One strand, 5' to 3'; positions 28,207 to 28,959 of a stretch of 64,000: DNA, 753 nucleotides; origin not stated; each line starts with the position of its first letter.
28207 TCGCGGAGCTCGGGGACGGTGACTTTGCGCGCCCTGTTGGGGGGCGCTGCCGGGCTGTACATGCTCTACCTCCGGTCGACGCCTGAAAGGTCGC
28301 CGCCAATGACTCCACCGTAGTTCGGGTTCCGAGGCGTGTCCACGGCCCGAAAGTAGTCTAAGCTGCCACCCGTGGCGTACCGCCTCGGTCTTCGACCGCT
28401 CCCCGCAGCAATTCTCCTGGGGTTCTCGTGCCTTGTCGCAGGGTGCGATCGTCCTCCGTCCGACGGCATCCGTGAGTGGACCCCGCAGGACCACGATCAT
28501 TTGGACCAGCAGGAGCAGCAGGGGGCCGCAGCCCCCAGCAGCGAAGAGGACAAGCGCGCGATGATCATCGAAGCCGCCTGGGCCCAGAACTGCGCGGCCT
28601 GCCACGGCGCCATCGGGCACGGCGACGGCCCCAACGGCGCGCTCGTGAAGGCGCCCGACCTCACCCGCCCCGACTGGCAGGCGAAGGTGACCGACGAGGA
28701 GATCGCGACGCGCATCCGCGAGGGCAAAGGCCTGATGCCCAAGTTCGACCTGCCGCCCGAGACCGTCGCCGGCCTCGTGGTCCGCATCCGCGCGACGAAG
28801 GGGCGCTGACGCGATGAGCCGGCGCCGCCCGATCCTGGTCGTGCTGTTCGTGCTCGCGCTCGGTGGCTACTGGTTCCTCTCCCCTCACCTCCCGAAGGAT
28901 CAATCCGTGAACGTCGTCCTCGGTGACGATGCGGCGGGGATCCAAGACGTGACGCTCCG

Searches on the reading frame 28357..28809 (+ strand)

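Call 74: search_protein_families(library=pfam, proteins=[window:28357-28809:+], max_evalue=0.0001)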
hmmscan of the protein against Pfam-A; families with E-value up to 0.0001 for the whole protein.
window:28357-28809:+ (150 aa): 2 families
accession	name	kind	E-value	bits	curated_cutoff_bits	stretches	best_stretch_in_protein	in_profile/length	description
PF13442.11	Cytochrome_CBB3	-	8.5e-11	42.5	27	1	71-141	6-65/68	Cytochrome C oxidase, cbb3-type, subunit III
PF00034.26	Cytochrom_C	-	8.5e-05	24.2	21.3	0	74-119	7-47/90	Cytochrome c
